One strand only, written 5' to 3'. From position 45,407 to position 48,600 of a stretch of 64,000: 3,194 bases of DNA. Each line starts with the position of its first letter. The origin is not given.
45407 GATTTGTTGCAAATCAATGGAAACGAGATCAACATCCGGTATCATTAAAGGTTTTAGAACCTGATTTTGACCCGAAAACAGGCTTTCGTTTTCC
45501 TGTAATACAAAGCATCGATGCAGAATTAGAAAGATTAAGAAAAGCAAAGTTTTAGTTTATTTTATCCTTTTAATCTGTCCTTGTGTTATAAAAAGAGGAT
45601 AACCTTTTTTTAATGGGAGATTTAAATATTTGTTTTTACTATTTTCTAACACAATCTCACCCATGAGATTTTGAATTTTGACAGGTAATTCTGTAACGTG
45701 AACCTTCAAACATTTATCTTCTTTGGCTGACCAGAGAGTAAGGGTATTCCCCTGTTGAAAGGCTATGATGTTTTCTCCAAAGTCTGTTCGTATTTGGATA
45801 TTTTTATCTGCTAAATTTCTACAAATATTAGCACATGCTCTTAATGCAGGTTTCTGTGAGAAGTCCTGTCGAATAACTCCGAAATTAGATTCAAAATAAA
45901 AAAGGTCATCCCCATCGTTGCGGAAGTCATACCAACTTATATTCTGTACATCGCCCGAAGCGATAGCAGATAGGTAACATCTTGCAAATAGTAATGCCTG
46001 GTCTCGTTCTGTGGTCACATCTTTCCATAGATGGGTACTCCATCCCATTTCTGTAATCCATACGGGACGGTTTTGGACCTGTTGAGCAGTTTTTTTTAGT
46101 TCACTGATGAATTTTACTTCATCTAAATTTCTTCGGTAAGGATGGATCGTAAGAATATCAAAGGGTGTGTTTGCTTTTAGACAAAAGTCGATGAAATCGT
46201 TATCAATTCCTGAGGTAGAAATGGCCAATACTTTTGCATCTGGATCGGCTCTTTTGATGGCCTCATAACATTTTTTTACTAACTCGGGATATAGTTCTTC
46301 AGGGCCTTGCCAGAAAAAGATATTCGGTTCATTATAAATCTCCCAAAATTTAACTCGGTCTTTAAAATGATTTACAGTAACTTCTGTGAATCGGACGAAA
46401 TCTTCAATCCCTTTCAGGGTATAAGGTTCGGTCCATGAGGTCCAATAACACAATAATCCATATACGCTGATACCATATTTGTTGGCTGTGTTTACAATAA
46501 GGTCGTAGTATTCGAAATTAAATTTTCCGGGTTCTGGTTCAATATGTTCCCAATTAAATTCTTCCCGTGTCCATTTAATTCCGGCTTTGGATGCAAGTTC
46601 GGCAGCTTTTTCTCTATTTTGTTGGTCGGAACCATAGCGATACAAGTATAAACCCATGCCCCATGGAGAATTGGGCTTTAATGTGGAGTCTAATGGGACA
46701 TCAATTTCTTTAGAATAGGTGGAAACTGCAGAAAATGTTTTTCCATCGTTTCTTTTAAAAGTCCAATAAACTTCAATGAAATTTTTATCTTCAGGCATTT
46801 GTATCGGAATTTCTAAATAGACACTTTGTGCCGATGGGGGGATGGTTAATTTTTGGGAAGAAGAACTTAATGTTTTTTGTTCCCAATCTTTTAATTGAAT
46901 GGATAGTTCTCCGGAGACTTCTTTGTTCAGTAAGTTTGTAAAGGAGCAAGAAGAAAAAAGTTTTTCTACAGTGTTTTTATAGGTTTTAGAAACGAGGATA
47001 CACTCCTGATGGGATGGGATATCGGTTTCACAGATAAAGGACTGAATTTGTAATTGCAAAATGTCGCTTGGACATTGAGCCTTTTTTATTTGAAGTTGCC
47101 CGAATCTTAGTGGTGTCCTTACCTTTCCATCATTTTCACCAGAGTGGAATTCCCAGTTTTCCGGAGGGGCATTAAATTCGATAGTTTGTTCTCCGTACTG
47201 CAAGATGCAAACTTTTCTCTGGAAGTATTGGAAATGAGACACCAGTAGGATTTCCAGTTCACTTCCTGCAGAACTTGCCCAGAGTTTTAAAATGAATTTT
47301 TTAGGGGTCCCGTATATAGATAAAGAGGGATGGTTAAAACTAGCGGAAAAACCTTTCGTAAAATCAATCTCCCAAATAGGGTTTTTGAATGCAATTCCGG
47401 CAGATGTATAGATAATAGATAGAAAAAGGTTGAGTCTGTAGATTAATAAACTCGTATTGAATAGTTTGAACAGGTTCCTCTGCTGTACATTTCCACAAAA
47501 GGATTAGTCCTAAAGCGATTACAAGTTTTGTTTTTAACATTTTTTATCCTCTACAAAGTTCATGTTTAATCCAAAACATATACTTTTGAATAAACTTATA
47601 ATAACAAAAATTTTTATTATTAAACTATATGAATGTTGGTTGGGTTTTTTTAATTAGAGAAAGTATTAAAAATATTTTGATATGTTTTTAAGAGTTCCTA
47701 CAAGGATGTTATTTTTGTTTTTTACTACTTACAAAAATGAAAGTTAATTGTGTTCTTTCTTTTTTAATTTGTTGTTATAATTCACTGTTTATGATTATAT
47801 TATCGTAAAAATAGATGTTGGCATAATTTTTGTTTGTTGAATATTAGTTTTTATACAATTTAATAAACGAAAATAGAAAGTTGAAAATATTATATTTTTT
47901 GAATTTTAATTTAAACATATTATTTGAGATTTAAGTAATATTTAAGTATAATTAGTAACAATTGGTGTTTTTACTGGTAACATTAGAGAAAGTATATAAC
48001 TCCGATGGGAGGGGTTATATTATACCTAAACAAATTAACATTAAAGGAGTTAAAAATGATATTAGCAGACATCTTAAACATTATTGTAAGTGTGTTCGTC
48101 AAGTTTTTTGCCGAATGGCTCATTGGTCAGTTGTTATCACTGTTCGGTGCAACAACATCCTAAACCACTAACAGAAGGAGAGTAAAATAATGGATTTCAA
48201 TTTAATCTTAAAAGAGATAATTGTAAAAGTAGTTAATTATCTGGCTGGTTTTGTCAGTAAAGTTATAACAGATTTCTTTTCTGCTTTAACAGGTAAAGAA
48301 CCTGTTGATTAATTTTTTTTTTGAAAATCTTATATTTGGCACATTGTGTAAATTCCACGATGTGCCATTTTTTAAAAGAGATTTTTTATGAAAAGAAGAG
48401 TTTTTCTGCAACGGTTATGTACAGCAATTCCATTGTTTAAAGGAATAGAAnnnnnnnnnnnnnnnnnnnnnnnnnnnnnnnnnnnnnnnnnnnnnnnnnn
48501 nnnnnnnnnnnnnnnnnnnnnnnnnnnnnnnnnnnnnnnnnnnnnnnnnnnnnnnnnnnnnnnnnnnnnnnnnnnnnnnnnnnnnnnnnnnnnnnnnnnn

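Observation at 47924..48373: Hidden two-peptide operon: leaderless amphipathic helices resembling phenol-soluble modulins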

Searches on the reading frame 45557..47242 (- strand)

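Call 6: search_protein_families(library=pfam, proteins=[window:45557-47242:-])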
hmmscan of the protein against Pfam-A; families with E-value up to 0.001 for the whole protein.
window:45557-47242:- (561 aa): 7 families
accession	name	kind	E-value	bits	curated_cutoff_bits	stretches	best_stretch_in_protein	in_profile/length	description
PF02449.21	Glyco_hydro_42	-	2.5e-10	40.7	21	1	207-260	9-63/376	Beta-galactosidase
PF01229.23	Glyco_hydro_39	-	2.3e-08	33.7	26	1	298-470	148-344/472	Glycosyl hydrolases family 39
PF00331.26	Glyco_hydro_10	-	5.4e-07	29.6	22.1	1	227-306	43-129/311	Glycosyl hydrolase family 10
PF11790.14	Glyco_hydro_cc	-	1.7e-06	28.3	21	1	349-446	126-216/237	Glycosyl hydrolase catalytic core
PF00232.24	Glyco_hydro_1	-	4.8e-06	25.7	22.6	1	215-313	65-173/453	Glycosyl hydrolase family 1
PF17786.7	Mannosidase_ig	-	0.00017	22.5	23.4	1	102-170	8-79/91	Mannosidase Ig/CBM-like domain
PF05704.18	Caps_synth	-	0.00094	19.1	24.5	0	308-352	52-94/278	Capsular polysaccharide synthesis protein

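Call 95: search_protein_families(library=ncbifam, proteins=[window:45557-47239:-], max_evalue=0.01)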
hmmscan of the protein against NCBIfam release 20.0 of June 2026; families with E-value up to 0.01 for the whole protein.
window:45557-47239:- (560 aa): 5 families
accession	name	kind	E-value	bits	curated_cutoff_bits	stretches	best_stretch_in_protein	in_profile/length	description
TIGR03356.1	BGL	equivalog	4.6e-06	25.8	478.5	1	213-312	60-169/427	GH1 family beta-glucosidase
NF007154.0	PRK09589.1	subfamily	0.00032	19.6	624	1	202-306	69-178/476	6-phospho-beta-glucosidase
NF011589.0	PRK15014.1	subfamily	0.00075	18.9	686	1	236-306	103-180/477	6-phospho-beta-glucosidase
NF051902.1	GH35_fam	subfamily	0.0063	15.2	500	1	229-259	57-87/510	GH35 family beta-galactosidase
NF041004.1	Beta_gal_BgaS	equivalog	0.0085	14.7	475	0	276-312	179-215/479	beta-galactosidase BgaS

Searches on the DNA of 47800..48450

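Call 36: search_rna_families(source=window, start=47800, end=48450, threshold=evalue, max_evalue=10)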
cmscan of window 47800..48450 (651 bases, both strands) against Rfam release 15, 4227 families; matches with E-value up to 10: 9.
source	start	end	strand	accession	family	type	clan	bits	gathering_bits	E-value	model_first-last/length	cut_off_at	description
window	48288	48373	+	RF01456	VrrA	Gene; antisense;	-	22.4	50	0.21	1-140/140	no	Vibrio regulatory RNA of OmpA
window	47991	48058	+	RF02934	caiA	Gene; sRNA;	-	21.9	55.5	0.38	1-78/78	no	caiA RNA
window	48288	48370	+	RF02379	csRNA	Gene; sRNA;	-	19.2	57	7.1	1-93/93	no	Cia-dependent small RNA csRNA1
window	48257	48371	-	RF02446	SpR18_sRNA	Gene; sRNA;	-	18.7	60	8.7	1-132/132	no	Streptococcus sRNA SpR18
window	48219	48324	+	RF02903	AaHKsRNA96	Gene; antisense;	-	17.7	43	3.6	1-117/117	no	Aggregatibacter sRNA 96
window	48289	48377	+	RF02538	TarB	Gene; sRNA;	-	17.6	80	1.1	1-79/79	no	Vibrio ToxT activated RNA TarB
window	48073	48124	+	RF00436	UnaL2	Cis-reg;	-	17.3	55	2.7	1-54/54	no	UnaL2 LINE 3' element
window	48010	48074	-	RF02752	ES056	Gene; sRNA;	-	16.7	43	4.9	1-92/92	no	ES056 sRNA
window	47948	48045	-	RF00114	S15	Cis-reg; leader;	CL00121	12.6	39.5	3.3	7-105/117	no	Ribosomal S15 leader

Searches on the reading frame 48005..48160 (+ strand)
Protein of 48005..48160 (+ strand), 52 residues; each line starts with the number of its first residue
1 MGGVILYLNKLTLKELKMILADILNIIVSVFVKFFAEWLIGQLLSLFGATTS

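Call 19: find_homologous_proteins(query=window:48005-48160:+, max_evalue=10)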
Query seq(52 aa) (52 aa): 1 proteins with E <= 10 among 1 candidates.
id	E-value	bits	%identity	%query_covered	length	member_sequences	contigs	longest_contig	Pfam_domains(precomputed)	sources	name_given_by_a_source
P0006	4.0e-9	53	85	63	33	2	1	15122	-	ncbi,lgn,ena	-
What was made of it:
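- Tried and rejected: The 52-aa form found one cluster (call 19).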

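Call 21: find_encoding_contigs(protein=P0006, flank=8000)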
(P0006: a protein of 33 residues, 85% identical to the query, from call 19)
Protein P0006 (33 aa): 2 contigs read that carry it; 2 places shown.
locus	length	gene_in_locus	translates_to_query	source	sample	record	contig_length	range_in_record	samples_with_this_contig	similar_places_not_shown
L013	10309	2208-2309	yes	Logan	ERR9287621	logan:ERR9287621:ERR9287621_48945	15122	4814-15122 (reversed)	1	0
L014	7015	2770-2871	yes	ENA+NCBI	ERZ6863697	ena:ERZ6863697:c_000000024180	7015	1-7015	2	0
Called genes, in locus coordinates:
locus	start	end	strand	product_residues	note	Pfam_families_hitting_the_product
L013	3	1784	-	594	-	?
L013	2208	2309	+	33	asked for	-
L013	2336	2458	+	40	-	-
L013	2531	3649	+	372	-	PF00150:Cellulase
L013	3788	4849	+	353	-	PF01073:3Beta_HSD (weak), PF01370:Epimerase, PF02719:Polysacc_synt_2, PF04321:RmlD_sub_bind, PF16363:GDP_Man_Dehyd, PF07993:NAD_binding_4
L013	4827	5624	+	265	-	PF13641:Glyco_tranf_2_3, PF00535:Glycos_transf_2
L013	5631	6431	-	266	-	PF01182:Glucosamine_iso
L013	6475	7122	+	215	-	PF03006:HlyIII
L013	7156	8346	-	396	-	PF00155:Aminotran_1_2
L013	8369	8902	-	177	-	PF13616:Rotamase_3, PF00639:Rotamase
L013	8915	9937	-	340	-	PF00482:T2SSF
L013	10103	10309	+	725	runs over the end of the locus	-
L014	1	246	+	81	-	?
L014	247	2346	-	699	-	PF00232:Glyco_hydro_1 (weak), PF00331:Glyco_hydro_10 (faint), PF02449:Glyco_hydro_42, PF11790:Glyco_hydro_cc (weak)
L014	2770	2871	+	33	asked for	-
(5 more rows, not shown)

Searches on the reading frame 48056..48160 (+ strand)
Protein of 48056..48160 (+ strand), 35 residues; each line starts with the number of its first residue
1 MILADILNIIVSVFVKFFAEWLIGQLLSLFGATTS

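Call 7: search_protein_families(library=pfam, proteins=[window:48056-48160:+], max_evalue=10)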
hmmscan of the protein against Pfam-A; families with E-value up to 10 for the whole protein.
seq(35 aa): 1 family
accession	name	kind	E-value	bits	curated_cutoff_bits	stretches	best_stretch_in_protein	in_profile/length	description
PF11712.13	Vma12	-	0.041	14.3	25.5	1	5-26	77-98/137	Endoplasmic reticulum-based factor for assembly of V-ATPase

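Call 37: search_protein_families(library=ncbifam, proteins=[window:48056-48160:+], max_evalue=10)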
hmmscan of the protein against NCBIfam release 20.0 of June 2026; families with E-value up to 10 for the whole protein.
seq(35 aa): 0 families
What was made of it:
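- On Phenol-soluble modulins (PSM-alpha, PSM-beta, delta-toxin): Pfam and NCBIfam scans at E up to 10 return none of these models (calls 7, 37).
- No PSM-alpha, PSM-beta or delta-lysin model hits (calls 7, 37). No bacteriocin HMM hits (calls 7, 37).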

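Call 39: search_solved_structures(query=A4, max_evalue=10)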
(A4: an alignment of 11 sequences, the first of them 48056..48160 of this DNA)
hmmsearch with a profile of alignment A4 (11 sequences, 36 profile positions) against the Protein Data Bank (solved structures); distinct sequences matched with E-value up to 10: 1.
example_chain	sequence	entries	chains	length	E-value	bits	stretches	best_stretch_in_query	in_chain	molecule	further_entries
6kxw_A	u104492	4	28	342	9.5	9.2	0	14-34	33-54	Aquaporin-7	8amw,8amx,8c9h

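Call 66: predict_structure(alignment_id=A7)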
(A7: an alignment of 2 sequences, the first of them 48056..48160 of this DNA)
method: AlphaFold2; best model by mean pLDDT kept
length: 35 residues; sequences in the alignment: 2
mean_pLDDT: 89.9   pTM: 0.47
mean pLDDT of the five models: 89.9, 88.7, 87.8, 87.1, 86.0
residues with pLDDT >= 90: 26; 70-90: 7; 50-70: 2; < 50: 0
segments of 3 or more residues with pLDDT < 50: none
pLDDT, mean of each block of 10 residues (from residue 1): 93 96 91 69
secondary structure, 60 per line:
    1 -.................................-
elements in order: H2-34
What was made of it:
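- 48056..48163 (+): P1, 35 aa: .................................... AF2 predicts a single helix over residues 2-34, pLDDT 90 (call 66).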

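Call 78: search_dna_similar(query=window:48056-48160:+, collection=phages, mode=protein, max_evalue=1, max_rows=5)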
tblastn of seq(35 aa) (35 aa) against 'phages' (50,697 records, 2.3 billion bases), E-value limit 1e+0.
No match.

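Call 94: search_protein_families(library=phrogs, proteins=[window:48056-48160:+], max_evalue=1)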
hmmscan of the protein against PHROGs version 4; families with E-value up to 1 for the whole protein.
seq(35 aa): 1 family
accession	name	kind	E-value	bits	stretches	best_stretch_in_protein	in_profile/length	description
phrog_24196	-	unknown function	0.023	15.2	1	3-23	2-19/26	-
